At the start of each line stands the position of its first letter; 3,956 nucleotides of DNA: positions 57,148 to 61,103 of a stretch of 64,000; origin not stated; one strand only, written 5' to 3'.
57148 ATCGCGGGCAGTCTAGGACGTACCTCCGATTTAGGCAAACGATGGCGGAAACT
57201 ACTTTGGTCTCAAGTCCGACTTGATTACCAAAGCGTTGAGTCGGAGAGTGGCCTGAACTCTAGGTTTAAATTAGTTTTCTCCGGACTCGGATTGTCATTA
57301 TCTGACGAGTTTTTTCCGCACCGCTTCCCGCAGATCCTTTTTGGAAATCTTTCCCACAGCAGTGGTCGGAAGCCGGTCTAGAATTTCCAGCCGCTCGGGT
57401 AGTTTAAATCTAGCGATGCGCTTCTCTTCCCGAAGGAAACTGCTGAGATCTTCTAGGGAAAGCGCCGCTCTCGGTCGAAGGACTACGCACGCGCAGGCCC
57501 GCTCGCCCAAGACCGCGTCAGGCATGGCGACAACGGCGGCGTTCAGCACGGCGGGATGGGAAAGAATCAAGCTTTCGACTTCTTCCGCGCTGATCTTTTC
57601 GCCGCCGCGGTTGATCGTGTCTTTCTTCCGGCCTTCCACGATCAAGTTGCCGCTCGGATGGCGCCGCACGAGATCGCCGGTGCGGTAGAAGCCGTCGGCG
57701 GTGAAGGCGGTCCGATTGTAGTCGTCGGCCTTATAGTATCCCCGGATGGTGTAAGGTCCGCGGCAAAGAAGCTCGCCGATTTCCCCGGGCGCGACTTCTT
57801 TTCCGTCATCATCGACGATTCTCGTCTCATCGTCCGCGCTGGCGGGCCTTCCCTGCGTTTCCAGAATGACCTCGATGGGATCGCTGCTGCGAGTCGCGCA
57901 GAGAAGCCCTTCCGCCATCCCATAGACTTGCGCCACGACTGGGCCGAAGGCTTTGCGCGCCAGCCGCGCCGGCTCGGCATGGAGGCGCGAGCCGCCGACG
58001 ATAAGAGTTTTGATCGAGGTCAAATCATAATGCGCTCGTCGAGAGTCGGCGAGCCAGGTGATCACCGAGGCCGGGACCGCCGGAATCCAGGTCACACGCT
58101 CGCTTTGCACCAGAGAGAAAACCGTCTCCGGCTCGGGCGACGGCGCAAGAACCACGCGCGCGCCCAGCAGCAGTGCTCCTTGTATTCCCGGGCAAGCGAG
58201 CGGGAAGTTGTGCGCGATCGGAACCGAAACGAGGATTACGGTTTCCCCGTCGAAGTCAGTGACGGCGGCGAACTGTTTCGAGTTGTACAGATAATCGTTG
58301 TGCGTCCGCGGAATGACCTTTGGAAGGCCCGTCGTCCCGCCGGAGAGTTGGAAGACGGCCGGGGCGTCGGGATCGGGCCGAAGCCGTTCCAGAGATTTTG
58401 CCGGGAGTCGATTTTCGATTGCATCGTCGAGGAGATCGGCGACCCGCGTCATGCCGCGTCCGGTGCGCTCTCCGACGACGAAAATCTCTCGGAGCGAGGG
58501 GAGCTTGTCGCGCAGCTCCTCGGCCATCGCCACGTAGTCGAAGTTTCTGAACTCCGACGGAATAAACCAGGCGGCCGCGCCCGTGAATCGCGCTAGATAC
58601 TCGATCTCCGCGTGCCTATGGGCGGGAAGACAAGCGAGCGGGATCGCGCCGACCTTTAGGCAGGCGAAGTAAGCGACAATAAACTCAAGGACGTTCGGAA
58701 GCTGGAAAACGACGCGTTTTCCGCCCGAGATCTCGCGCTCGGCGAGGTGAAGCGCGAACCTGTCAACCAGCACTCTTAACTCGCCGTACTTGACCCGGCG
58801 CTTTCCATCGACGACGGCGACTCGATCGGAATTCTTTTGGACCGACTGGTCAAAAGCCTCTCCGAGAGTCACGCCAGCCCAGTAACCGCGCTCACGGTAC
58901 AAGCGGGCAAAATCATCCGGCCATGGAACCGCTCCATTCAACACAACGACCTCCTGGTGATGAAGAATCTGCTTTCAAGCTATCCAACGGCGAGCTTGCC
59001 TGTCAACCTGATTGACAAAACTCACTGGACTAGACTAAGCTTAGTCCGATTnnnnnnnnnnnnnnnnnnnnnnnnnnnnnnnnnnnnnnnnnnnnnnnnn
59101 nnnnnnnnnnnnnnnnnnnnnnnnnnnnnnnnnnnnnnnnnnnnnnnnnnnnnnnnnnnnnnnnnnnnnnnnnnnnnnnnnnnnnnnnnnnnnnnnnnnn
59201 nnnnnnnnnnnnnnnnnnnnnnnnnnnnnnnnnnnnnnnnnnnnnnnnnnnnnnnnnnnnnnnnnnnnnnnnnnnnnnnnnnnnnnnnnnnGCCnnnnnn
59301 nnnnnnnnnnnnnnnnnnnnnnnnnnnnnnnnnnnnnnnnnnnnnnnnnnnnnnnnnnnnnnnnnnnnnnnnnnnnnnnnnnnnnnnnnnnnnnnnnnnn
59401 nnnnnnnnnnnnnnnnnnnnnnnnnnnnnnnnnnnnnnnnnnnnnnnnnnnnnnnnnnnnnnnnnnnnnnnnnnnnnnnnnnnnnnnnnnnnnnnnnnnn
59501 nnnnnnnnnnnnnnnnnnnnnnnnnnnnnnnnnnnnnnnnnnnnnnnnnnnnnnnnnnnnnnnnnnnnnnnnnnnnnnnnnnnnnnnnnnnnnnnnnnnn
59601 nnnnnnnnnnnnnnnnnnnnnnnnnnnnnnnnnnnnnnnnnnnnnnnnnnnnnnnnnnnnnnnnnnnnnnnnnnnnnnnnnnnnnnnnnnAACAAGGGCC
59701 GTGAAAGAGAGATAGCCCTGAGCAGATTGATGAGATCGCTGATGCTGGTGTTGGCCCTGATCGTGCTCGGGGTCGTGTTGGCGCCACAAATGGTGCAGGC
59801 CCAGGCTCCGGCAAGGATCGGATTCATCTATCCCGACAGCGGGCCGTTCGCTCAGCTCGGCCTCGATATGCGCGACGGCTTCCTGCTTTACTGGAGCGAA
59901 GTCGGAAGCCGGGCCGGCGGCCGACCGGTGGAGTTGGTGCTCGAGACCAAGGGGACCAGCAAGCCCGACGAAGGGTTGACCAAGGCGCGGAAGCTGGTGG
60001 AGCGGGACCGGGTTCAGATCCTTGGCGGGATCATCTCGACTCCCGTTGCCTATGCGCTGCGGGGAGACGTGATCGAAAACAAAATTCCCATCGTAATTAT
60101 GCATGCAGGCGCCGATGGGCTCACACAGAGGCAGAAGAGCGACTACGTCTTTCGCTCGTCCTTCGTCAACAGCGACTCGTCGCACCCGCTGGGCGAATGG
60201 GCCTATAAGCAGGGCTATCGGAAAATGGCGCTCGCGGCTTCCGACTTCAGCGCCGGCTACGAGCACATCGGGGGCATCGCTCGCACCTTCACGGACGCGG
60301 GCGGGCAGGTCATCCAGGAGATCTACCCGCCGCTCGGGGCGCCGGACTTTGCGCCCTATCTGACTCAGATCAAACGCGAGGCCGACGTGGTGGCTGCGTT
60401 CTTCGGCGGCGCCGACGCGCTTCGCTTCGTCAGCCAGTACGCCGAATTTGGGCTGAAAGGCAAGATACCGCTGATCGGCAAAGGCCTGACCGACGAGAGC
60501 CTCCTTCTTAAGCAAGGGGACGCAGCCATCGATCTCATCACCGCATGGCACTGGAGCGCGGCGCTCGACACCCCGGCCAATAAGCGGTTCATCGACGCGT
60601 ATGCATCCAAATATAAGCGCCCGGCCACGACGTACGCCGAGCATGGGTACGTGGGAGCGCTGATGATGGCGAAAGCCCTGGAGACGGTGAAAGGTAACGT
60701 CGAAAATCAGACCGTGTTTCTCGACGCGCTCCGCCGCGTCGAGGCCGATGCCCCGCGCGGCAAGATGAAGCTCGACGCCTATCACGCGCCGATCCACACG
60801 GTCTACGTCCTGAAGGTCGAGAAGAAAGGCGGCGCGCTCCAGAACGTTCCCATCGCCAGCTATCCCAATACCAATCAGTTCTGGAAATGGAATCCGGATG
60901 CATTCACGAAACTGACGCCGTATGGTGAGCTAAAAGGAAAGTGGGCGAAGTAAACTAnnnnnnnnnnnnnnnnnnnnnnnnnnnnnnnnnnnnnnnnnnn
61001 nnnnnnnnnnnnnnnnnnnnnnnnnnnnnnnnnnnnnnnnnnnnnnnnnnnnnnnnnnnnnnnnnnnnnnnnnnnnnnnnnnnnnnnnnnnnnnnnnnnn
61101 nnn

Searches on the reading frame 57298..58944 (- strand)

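Call 30: search_protein_families(library=pfam, proteins=[window:57298-58944:-], max_evalue=0.00001)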
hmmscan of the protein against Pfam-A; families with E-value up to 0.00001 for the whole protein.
window:57298-58944:- (548 aa): 2 families
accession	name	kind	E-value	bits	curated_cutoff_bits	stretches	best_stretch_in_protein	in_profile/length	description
PF00501.34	AMP-binding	-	4.4e-71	240.2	29.9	1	31-404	1-384/384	AMP-binding enzyme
PF13193.12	AMP-binding_C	-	4e-17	63.3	24.5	1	455-532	1-76/76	AMP-binding enzyme C-terminal domain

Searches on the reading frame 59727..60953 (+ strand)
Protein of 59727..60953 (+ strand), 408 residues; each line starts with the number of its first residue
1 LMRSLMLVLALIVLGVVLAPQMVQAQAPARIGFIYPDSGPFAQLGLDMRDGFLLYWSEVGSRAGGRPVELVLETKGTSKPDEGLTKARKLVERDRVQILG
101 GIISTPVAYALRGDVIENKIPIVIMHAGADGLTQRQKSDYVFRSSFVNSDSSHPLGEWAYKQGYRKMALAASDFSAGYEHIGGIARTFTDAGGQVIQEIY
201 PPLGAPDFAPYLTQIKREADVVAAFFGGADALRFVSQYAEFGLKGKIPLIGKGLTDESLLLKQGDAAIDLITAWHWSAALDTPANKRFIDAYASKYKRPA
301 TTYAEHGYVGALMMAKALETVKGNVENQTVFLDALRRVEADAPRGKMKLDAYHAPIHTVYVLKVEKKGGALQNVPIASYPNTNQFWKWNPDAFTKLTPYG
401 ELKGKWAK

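Call 30: search_protein_families(library=pfam, proteins=[window:59727-60953:+], max_evalue=0.00001)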
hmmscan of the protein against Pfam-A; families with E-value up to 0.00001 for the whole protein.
window:59727-60953:+ (408 aa): 3 families
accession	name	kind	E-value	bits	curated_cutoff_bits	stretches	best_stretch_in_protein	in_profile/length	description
PF13458.12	Peripla_BP_6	-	6e-72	243.6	31.7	1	29-368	2-342/343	Periplasmic binding protein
PF13433.12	Peripla_BP_5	-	7.8e-29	101.3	27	1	30-368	2-340/363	Periplasmic binding protein domain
PF01094.35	ANF_receptor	-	1.1e-08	35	25.4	1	82-361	38-347/353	Receptor family ligand binding region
